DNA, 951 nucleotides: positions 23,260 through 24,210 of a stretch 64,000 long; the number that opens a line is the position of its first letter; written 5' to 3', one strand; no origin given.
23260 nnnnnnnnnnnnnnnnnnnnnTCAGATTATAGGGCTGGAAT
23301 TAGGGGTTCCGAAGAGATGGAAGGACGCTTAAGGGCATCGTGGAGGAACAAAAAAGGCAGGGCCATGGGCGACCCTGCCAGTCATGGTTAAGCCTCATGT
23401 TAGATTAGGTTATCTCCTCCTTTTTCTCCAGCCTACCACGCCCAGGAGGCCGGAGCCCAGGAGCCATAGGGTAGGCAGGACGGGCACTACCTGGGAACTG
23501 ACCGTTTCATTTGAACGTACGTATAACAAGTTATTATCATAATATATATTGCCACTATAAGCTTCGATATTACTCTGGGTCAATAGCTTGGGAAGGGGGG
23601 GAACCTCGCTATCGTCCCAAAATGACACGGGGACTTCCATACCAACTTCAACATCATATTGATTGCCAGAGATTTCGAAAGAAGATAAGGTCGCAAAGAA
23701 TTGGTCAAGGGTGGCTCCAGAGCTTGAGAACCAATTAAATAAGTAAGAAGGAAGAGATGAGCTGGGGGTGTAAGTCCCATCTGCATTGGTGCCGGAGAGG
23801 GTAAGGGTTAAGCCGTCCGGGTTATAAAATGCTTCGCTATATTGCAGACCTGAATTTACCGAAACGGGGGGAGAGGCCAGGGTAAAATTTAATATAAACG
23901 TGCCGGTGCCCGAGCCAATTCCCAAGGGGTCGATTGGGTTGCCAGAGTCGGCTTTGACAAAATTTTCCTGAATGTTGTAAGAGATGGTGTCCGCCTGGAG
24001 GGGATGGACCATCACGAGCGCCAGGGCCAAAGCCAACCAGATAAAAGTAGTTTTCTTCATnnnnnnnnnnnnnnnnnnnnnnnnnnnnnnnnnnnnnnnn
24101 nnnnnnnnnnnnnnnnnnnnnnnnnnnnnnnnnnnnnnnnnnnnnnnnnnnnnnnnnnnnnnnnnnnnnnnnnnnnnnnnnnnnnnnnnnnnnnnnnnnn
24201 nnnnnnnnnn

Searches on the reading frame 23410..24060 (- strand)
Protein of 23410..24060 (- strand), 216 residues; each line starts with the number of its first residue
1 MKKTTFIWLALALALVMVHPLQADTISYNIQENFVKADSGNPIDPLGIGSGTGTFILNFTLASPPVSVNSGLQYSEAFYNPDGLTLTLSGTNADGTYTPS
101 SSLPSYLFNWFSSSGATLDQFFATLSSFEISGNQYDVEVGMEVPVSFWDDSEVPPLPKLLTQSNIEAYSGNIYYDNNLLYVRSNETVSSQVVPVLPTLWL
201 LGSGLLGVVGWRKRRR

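Call 9: search_protein_families(library=ncbifam, proteins=[window:23410-24060:-], max_evalue=1)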
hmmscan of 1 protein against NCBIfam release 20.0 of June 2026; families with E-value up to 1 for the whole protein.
window:23410-24060:- (216 aa): 3 families
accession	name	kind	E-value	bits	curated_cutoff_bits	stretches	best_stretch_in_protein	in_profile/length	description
NF038125.1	PEP_CTERM_THxN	subfamily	0.0052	16.4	85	1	187-215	217-246/246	THxN family PEP-CTERM protein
NF033554.9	floc_PepA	equivalog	0.013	15.3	80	1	123-216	180-261/261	flocculation-associated PEP-CTERM protein PepA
NF041538.1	PEP_EDSA_1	subfamily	0.029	14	100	1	183-215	276-307/307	EDSAP-1 family PEP-CTERM protein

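Call 11: search_protein_families(library=pfam, proteins=[window:23410-24060:-], max_evalue=0.01)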
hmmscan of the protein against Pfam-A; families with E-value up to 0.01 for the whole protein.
window:23410-24060:- (216 aa): 1 family
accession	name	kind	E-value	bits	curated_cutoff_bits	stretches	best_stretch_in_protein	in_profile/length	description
PF07589.16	PEP-CTERM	-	0.0074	16.8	20.7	1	197-215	7-24/24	PEP-CTERM motif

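Call 22: find_homologous_proteins(query=window:23410-24060:-, max_evalue=0.001)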
Query window:23410-24060:- (216 aa): 18 proteins with E <= 0.001 among 1431 candidates.
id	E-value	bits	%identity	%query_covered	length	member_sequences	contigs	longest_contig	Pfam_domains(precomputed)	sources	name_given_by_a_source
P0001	2.3e-138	478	100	100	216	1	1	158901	-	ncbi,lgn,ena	-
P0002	1.3e-44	171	48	100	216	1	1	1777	-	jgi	jgi:hypothetical protein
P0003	3.5e-44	170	47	100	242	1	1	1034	-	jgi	jgi:hypothetical protein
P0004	1.1e-42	165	47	100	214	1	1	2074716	-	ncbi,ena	-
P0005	2.4e-42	164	47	100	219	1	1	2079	-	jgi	jgi:hypothetical protein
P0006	1.8e-41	161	46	100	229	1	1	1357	-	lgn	-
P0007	2.0e-41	161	48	92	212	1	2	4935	-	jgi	jgi:hypothetical protein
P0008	8.0e-41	159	49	100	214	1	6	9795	-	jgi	jgi:hypothetical protein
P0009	1.2e-38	152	43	100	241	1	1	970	-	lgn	-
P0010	2.1e-38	151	43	100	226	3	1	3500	-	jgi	jgi:hypothetical protein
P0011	1.1e-37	149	44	100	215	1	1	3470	-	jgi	jgi:hypothetical protein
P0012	2.3e-37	148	48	100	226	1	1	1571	-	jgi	jgi:hypothetical protein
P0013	1.0e-36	145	43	100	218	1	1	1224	-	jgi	jgi:hypothetical protein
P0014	1.8e-34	138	45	100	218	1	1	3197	-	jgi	jgi:hypothetical protein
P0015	1.5e-33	135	43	100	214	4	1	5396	-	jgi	jgi:hypothetical protein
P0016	2.4e-32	131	42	100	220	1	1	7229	-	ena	-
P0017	5.8e-32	130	41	100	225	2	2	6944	-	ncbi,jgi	jgi:hypothetical protein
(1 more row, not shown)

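Call 26: find_encoding_contigs(protein=P0001, flank=1500, max_places=3)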
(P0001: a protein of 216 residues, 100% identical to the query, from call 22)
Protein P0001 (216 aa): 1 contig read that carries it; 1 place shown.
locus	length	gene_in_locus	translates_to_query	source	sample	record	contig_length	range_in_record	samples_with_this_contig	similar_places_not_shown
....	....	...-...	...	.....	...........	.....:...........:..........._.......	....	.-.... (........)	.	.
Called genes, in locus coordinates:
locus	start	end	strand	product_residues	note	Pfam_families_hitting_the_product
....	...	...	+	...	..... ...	-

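Call 27: find_encoding_contigs(protein=P0004, flank=4000, max_places=2)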
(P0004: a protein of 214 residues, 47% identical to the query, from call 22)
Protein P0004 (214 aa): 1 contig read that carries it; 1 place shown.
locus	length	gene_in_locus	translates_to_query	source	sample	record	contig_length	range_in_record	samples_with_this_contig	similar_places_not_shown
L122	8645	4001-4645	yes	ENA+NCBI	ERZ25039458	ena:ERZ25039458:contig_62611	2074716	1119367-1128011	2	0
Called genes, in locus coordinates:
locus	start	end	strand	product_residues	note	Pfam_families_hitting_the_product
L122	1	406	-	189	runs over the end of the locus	PF03602:Cons_hypoth95, PF05175:MTS (weak)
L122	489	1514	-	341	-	PF01118:Semialdhyde_dh, PF02774:Semialdhyde_dhC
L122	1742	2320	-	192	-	PF00180:Iso_dh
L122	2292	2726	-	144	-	PF00180:Iso_dh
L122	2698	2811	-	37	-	-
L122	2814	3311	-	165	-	PF00694:Aconitase_C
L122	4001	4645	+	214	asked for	-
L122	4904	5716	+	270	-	PF06325:PrmA, PF13649:Methyltransf_25 (weak)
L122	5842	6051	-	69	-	-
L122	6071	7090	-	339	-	PF03601:Cons_hypoth698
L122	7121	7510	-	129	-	-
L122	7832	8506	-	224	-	PF12225:DUF5981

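Call 28: find_encoding_contigs(protein=P0008, flank=4000, max_places=3)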
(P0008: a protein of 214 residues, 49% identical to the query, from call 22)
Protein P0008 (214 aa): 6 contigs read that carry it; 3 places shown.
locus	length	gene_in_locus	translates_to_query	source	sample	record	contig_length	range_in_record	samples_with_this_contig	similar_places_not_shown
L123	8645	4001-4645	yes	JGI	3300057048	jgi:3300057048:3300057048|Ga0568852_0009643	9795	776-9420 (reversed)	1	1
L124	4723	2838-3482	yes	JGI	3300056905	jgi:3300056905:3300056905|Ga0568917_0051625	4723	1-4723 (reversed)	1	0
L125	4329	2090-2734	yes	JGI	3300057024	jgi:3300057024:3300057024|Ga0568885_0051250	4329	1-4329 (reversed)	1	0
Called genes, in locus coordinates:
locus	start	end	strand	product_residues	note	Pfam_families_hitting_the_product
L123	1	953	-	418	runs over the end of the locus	PF05221:AdoHcyase, PF00670:AdoHcyase_NAD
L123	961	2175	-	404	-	PF00438:S-AdoMet_synt_N, PF02772:S-AdoMet_synt_M, PF02773:S-AdoMet_synt_C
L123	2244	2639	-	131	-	PF02261:Asp_decarbox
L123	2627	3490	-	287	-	PF02569:Pantoate_ligase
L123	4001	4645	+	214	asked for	-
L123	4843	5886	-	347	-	PF00586:AIRS, PF02769:AIRS_C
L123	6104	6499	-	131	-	PF02001:DUF134, PF08281:Sigma70_r4_2 (weak)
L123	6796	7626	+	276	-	PF01048:PNP_UDP_1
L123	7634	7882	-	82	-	-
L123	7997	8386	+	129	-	PF01042:Ribonuc_L-PSP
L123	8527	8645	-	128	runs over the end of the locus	-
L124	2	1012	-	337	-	?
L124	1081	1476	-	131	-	PF02261:Asp_decarbox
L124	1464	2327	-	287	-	PF02569:Pantoate_ligase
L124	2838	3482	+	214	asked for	-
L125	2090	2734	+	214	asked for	-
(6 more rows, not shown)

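Call 29: find_encoding_contigs(protein=P0016, flank=4000, max_places=2)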
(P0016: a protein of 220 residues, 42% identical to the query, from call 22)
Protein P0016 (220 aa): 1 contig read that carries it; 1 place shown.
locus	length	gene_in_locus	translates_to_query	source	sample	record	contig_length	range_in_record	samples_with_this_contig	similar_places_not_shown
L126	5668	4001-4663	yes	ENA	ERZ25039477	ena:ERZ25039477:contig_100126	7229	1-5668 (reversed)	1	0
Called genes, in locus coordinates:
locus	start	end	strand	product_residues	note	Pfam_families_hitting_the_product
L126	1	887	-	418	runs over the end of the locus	PF05221:AdoHcyase, PF00670:AdoHcyase_NAD, PF02826:2-Hacid_dh_C (faint)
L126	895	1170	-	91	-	PF02773:S-AdoMet_synt_C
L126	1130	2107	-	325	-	PF00438:S-AdoMet_synt_N, PF02772:S-AdoMet_synt_M, PF02773:S-AdoMet_synt_C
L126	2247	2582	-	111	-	PF02261:Asp_decarbox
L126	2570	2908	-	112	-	PF02569:Pantoate_ligase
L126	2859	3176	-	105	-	PF02569:Pantoate_ligase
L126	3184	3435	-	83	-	PF02569:Pantoate_ligase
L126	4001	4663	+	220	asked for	-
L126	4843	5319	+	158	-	PF00285:Citrate_synt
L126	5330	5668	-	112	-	?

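Call 30: find_encoding_contigs(protein=P0017, flank=4000, max_places=2)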
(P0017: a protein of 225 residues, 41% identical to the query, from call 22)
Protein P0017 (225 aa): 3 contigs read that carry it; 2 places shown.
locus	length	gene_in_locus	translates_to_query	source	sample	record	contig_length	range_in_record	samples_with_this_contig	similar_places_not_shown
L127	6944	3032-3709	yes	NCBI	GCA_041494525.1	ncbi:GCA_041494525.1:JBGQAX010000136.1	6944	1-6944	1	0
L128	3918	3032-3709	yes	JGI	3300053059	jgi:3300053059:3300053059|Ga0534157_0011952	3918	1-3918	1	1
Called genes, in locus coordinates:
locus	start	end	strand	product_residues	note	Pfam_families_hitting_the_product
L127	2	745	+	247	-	?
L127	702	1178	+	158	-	PF05494:MlaC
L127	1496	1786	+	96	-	-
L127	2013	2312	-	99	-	-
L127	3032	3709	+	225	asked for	-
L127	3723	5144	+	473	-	PF00483:NTP_transferase, PF12804:NTP_transf_3, PF22640:ManC_GMP_beta-helix, PF01050:MannoseP_isomer, PF07883:Cupin_2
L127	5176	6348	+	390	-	PF02417:Chromate_transp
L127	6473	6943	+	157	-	?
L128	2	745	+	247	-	?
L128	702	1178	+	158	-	PF05494:MlaC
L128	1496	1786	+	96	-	-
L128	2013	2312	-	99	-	-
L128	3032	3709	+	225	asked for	-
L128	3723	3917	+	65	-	?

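Call 54: search_protein_families(library=pfam, alignment_id=A2, max_evalue=0.01)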
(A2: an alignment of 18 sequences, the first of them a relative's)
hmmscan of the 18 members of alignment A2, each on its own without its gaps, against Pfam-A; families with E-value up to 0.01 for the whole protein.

A. member 1, P0001 (216 aa): 1 family
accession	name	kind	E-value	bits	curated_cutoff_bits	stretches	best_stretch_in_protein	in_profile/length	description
PF07589.16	PEP-CTERM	-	0.0074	16.8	20.7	1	197-215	7-24/24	PEP-CTERM motif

B. families by the number of members that match (of 18 scanned): 1 family
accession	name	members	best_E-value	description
PF07589.16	PEP-CTERM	11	0.00089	PEP-CTERM motif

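Call 55: search_protein_families(library=ncbifam, alignment_id=A2, max_evalue=0.01)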
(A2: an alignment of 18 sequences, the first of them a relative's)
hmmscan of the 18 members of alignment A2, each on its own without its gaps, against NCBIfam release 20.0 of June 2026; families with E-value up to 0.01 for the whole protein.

A. member 1, P0001 (216 aa): 1 family
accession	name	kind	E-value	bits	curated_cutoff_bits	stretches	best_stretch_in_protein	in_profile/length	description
NF038125.1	PEP_CTERM_THxN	subfamily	0.0052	16.4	85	0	187-215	217-246/246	THxN family PEP-CTERM protein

B. families by the number of members that match (of 18 scanned): 9 families
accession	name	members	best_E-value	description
NF038125.1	PEP_CTERM_THxN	16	7e-07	THxN family PEP-CTERM protein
NF033554.9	floc_PepA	15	4.1e-07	flocculation-associated PEP-CTERM protein PepA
TIGR03370.1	VPLPA-CTERM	13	2.9e-10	VPLPA-CTERM sorting domain-containing protein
NF041538.1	PEP_EDSA_1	13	6.9e-06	EDSAP-1 family PEP-CTERM protein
NF038126.1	PEP_CTERM_FxDxF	2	0.0005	FxDxF family PEP-CTERM protein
NF041927.1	Xrt_dep_XDP1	2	0.002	exosortase-dependent surface protein XDP1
NF038120.1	PEP_CTERM_QFxxD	2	0.0038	NF038120 family PEP-CTERM protein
NF038118.1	PEP_CTERM_CCXG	2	0.0051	CCXG family PEP-CTERM protein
NF038129.1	PEP_NF038129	1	0.00096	NF038129 family PEP-CTERM protein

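Call 63: list_cluster_members(proteins=[P0001, P0004, P0017])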
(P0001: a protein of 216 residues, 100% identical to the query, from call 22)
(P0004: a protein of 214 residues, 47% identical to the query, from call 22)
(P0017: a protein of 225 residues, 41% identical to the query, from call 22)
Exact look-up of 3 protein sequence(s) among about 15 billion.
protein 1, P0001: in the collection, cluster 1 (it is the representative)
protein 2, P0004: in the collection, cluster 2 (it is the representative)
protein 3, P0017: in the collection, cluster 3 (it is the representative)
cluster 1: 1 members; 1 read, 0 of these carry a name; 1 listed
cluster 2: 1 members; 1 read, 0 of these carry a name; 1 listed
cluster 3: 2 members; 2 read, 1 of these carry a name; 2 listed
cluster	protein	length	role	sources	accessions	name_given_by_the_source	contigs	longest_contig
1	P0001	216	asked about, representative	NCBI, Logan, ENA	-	-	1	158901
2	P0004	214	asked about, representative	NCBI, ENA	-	-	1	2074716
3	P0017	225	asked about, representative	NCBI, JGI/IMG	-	hypothetical protein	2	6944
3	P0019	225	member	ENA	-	-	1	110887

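Call 68: predict_structure(alignment_id=A2)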
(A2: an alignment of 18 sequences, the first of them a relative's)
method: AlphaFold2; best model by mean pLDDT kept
length: 216 residues; sequences in the alignment: 18
mean_pLDDT: 86.2   pTM: 0.75
mean pLDDT of the five models: 86.2, 85.9, 85.4, 84.5, 84.2
residues with pLDDT >= 90: 126; 70-90: 66; 50-70: 22; < 50: 2
segments of 3 or more residues with pLDDT < 50: none
pLDDT, mean of each block of 10 residues (from residue 1): 70 63 78 89 88 95 92 93 95 96 92 90 87 93 90 86 91 92 90 67 75 79
secondary structure, 60 per line:
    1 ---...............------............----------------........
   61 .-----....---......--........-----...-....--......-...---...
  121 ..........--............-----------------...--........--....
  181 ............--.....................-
elements in order: H4-18 E25-36 E53-61 E67-70 E74-79 E82-89 E95-97 E99-102 E105-110 E118-130 E133-144 E167-174 E177-192 H195-215

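Call 72: fold_search(model_id=the predicted structure, library=pdb)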
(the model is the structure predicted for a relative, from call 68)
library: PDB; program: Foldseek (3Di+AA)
matches with E <= 10: 419; with E <= 0.001: 0
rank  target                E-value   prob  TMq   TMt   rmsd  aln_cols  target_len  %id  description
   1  4z48_A                4.7e-02  0.11  0.16  0.15  19.9       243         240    8  Crystal structure of a DUF1329 family protein (DESPIG_00262) from Desulfovibrio piger ATCC 29098 at 1.75 A resolution (released 2015-04-22)
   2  4ki3_D                5.8e-02  0.14  0.17  0.19  17.1       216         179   11  1.70 Angstrom resolution crystal structure of outer-membrane lipoprotein carrier protein (lolA) from Yersinia pestis C (released 2013-05-15)
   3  5g38                  9.8e-02  0.57  0.29  0.34   9.6       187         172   11  PsbO subunit of Photosystem II, beta barrel domain at 100K, pH 6 (released 2016-08-10)
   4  3rbh_B                1.8e-01  0.12  0.18  0.11  17.6       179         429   11  Structure of alginate export protein AlgE from Pseudomonas aeruginosa (released 2011-07-27)
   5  5xnv_A                1.9e-01  0.13  0.17  0.23  17.2       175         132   11  Crystal structure of YEATS2 YEATS bound to H3K27ac peptide (released 2017-11-01)
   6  7ui9_t                2.1e-01  0.07  0.12  0.12  18.5       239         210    7  Core Mediator-PICearly (Copy A) (released 2023-02-15)
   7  7eie_B                2.5e-01  0.09  0.15  0.21  17.3       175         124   10  Crystal structure of YEATS2 YEATS domain (released 2022-04-06)
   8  5kku_D                2.7e-01  0.04  0.14  0.12  23.2       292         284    6  Crystal structure of an N-terminal dehydratase from difficidin assembly line (released 2016-12-21)
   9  3v85                  2.7e-01  0.04  0.11  0.11  17.4       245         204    9  1.9 Angstrom resolution crystal structure of the protein Q9SIY3 from Arabidopsis thaliana (released 2012-11-07)
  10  7rk2_A                3.2e-01  0.03  0.10  0.10  18.1       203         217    8  Crystal structure of the human astrovirus serotype 8 capsid spike in complex with scFv 2D9, an astrovirus-neutralizing (released 2021-10-13)
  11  2jqy_MODEL_1_A        3.4e-01  0.03  0.13  0.10  19.4       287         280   11  Outer Membrane Protein G (released 2007-10-09)
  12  1r0u                  3.5e-01  0.11  0.19  0.25  13.7       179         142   11  Crystal structure of ywiB protein from Bacillus subtilis (released 2003-12-30)
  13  4gwp_F                3.5e-01  0.07  0.14  0.14  18.5       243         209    8  Structure of the Mediator Head Module from S. cerevisiae (released 2012-10-31)
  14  3rbh_A                3.9e-01  0.08  0.18  0.11  17.8       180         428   11  Structure of alginate export protein AlgE from Pseudomonas aeruginosa (released 2011-07-27)
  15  2f1t_A                3.9e-01  0.08  0.17  0.20  15.4       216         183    7  Outer membrane protein OmpW (released 2006-01-24)
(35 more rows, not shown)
